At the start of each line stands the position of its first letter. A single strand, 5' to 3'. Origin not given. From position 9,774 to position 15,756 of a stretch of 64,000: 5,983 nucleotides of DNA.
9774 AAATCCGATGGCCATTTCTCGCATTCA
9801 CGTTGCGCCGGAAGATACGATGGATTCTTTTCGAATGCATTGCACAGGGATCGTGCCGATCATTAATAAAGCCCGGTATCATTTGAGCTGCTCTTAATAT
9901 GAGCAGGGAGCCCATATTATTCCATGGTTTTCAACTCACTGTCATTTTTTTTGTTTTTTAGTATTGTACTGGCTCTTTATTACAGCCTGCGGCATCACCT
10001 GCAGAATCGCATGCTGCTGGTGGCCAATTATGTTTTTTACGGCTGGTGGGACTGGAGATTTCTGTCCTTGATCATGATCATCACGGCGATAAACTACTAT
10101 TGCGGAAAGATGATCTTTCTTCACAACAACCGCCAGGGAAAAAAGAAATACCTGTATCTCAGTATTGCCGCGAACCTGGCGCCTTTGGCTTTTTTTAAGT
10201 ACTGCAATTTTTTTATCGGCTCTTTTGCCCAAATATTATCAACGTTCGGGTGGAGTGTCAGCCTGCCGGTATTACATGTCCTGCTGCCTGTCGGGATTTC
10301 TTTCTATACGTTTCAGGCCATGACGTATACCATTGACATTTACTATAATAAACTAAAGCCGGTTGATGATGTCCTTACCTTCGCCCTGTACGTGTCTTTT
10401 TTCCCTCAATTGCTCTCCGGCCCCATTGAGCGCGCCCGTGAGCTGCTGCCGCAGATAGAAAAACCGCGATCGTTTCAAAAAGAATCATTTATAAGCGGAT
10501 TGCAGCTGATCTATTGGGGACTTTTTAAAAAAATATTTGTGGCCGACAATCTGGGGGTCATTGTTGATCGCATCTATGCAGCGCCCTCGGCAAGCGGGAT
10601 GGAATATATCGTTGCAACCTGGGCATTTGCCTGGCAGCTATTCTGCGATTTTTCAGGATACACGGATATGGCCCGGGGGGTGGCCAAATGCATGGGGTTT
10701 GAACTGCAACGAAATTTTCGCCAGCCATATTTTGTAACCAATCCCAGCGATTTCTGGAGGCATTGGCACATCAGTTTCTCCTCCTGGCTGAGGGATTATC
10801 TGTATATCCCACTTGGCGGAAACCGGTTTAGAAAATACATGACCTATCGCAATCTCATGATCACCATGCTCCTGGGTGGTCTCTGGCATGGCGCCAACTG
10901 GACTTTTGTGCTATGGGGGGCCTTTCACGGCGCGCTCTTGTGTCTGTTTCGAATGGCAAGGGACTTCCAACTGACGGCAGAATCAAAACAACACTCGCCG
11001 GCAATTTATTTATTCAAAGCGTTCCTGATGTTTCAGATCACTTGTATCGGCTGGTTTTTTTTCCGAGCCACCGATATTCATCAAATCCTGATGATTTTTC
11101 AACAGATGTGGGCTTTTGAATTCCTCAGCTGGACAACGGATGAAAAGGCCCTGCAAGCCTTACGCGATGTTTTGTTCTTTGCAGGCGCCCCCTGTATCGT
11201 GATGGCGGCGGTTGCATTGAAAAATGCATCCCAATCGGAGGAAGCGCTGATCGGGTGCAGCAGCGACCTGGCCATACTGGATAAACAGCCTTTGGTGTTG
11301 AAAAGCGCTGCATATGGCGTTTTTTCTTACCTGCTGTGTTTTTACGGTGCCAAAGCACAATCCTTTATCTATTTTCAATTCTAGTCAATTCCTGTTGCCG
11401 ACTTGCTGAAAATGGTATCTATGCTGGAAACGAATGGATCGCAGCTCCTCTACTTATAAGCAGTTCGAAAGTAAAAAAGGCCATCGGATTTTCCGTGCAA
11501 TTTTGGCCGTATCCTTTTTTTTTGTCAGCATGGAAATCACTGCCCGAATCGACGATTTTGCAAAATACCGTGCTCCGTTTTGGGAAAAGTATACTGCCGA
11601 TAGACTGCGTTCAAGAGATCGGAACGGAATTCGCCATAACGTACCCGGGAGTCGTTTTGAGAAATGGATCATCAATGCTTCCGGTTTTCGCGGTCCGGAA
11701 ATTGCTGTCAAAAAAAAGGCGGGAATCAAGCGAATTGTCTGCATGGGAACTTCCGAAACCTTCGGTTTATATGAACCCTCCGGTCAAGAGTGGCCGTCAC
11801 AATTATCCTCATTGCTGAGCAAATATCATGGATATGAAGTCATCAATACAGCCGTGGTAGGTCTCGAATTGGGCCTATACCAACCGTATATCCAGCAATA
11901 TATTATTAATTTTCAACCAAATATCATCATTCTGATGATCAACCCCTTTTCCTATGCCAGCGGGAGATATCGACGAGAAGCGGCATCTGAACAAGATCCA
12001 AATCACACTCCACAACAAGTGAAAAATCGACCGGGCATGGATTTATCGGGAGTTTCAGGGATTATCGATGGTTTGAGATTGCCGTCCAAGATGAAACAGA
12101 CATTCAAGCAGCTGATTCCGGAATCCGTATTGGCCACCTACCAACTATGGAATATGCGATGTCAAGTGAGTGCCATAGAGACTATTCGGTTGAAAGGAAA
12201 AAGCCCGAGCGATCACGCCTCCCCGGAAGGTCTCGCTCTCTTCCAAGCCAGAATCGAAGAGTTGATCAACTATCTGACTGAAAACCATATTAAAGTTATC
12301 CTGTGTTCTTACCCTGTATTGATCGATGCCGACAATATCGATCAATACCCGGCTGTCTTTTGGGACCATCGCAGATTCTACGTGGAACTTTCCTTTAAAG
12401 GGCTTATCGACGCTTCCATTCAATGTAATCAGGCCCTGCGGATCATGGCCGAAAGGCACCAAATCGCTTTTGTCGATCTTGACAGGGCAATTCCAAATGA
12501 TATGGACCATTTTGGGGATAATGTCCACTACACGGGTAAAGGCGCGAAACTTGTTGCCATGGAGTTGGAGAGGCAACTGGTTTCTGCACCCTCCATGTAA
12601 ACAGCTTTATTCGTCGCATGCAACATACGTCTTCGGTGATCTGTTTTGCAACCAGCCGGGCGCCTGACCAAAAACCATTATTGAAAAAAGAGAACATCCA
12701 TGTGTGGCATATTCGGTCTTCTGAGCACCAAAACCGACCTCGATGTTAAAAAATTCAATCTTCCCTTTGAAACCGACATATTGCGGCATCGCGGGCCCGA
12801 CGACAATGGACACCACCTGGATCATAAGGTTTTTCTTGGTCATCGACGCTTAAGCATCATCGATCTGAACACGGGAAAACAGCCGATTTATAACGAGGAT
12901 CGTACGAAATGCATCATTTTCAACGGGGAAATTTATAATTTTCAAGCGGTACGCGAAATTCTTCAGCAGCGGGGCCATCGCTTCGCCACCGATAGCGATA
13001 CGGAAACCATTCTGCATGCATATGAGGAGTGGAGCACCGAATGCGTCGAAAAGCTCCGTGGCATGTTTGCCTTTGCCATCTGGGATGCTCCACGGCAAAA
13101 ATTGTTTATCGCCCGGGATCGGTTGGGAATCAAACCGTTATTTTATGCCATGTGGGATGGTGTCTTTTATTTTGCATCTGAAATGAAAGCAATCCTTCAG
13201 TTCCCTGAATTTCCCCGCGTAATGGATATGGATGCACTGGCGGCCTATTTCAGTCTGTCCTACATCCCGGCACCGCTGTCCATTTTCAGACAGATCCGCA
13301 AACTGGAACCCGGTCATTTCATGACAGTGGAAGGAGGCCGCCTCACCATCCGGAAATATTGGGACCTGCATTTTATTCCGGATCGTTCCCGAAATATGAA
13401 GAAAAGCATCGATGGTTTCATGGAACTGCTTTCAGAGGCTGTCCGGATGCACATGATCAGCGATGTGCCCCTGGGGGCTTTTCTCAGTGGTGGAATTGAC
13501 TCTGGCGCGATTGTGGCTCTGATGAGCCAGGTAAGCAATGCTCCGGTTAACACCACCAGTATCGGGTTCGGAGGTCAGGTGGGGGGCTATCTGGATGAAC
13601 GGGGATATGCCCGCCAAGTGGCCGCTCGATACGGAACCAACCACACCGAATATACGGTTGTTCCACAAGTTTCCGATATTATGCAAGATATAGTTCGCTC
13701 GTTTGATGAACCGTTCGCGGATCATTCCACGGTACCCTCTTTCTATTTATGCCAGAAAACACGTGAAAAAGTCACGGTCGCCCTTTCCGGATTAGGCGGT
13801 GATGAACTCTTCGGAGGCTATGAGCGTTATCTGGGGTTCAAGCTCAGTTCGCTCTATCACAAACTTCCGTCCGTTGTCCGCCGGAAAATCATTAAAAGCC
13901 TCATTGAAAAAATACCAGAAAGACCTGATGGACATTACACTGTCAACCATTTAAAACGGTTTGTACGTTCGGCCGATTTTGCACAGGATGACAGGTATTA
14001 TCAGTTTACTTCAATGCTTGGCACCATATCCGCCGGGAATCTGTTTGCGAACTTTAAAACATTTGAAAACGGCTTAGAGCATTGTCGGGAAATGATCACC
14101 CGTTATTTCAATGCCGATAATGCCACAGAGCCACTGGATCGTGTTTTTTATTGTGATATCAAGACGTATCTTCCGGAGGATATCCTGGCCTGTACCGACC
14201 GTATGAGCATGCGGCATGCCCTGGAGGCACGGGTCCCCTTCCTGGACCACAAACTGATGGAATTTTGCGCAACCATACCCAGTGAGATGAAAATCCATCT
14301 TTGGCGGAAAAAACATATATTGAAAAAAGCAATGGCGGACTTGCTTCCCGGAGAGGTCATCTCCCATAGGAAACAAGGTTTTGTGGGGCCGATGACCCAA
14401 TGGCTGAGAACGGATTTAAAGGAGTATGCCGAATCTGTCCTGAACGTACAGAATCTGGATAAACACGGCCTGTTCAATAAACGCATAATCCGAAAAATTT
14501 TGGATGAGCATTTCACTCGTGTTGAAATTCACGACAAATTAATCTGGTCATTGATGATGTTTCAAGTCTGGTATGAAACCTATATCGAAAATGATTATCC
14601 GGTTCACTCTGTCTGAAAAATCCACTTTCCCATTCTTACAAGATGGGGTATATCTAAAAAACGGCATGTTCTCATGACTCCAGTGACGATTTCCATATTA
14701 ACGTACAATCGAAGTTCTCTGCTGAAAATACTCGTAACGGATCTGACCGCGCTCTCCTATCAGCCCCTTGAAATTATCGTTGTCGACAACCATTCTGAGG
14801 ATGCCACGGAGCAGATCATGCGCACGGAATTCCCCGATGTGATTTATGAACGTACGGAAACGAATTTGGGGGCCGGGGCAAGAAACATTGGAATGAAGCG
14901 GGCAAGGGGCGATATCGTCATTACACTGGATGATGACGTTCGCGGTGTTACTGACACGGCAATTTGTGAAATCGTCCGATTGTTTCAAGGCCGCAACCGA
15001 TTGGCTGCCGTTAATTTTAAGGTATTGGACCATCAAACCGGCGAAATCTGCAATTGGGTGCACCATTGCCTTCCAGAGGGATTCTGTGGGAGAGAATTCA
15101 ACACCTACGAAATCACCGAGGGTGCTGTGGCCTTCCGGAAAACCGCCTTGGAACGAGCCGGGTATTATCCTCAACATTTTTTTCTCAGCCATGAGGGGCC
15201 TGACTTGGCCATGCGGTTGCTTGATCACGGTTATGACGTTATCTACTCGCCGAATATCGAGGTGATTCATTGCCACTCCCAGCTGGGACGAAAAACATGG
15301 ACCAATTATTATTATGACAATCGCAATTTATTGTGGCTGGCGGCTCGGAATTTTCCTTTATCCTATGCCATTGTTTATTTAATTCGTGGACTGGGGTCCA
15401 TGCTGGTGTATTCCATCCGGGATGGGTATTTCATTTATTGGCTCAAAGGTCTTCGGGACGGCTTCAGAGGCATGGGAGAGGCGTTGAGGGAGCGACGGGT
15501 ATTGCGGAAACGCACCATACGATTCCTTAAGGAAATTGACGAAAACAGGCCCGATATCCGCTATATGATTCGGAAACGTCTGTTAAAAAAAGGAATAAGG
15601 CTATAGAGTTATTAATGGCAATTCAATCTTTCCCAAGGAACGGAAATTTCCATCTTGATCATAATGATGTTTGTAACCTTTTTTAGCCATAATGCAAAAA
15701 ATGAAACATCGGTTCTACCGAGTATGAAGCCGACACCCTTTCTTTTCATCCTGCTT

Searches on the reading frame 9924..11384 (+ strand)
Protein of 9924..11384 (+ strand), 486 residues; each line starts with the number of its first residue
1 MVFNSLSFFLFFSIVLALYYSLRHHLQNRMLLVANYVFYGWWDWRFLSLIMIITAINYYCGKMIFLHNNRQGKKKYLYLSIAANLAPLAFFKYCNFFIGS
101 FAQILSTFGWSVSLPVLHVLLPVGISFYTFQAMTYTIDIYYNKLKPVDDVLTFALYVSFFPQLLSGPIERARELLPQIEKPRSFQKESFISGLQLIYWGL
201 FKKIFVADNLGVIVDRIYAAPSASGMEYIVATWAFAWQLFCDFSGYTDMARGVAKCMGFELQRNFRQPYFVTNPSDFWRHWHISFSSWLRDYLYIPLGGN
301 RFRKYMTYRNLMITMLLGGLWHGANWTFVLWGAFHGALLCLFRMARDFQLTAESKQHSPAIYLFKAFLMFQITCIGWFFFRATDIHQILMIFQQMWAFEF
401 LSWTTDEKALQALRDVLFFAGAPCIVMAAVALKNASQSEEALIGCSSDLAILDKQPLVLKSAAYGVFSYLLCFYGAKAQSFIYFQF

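Call 13: search_protein_families(library=pfam, proteins=[window:9924-11384:+], max_evalue=0.00001)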
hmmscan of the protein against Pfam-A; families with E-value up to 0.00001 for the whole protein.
window:9924-11384:+ (486 aa): 1 family
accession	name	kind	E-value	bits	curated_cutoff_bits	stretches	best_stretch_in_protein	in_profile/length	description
PF03062.24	MBOAT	-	4.8e-28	98.9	27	1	150-374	81-332/337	MBOAT, membrane-bound O-acyltransferase family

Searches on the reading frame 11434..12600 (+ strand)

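Call 13: search_protein_families(library=pfam, proteins=[window:11434-12600:+], max_evalue=0.00001)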
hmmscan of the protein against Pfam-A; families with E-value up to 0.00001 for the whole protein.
window:11434-12600:+ (388 aa): 2 families
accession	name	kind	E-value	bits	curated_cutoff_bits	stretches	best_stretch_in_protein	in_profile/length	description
PF00657.28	Lipase_GDSL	-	7.7e-08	33.2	23.6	0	101-169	1-84/208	GDSL-like Lipase/Acylhydrolase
PF13472.12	Lipase_GDSL_2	-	2.3e-06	28.7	32.9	0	268-372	82-177/178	GDSL-like Lipase/Acylhydrolase family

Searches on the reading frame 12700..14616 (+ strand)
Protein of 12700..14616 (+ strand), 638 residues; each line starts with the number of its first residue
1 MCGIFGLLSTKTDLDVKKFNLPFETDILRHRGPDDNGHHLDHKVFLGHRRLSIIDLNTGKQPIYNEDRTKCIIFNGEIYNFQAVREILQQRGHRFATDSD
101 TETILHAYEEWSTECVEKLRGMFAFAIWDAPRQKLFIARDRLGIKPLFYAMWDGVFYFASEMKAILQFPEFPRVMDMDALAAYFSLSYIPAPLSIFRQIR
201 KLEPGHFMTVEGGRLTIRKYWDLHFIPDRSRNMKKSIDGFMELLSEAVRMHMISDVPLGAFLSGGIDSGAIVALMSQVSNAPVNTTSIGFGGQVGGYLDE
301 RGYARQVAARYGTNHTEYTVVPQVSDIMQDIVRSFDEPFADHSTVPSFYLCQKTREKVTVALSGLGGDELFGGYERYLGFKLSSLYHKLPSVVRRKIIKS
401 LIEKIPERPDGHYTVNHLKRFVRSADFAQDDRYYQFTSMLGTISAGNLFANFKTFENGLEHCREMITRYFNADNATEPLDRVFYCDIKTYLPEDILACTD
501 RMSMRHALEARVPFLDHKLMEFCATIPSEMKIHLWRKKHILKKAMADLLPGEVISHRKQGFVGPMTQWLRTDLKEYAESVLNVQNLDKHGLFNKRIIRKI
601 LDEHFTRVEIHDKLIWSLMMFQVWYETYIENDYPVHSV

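Call 13: search_protein_families(library=pfam, proteins=[window:12700-14616:+], max_evalue=0.00001)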
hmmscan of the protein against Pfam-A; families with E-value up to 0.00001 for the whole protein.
window:12700-14616:+ (638 aa): 3 families
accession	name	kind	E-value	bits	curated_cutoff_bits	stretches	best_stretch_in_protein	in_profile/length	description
PF00733.27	Asn_synthase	-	1.7e-98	331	21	1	241-626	3-354/354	Asparagine synthase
PF13537.11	GATase_7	-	6.6e-49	165.5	25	1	48-167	1-123/123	Glutamine amidotransferase domain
PF13522.11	GATase_6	-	3.8e-45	153.5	27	1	33-161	1-130/130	Glutamine amidotransferase domain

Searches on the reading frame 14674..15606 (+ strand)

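Call 13: search_protein_families(library=pfam, proteins=[window:14674-15606:+], max_evalue=0.00001)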
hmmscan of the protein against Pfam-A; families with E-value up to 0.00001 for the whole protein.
window:14674-15606:+ (310 aa): 2 families
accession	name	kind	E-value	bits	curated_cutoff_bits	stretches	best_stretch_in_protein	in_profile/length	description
PF00535.33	Glycos_transf_2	-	1.5e-20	74.2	23.3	1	6-114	2-114/168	Glycosyl transferase family 2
PF13641.12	Glyco_tranf_2_3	-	4.6e-09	37.1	27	1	4-200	3-212/230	Glycosyltransferase like family 2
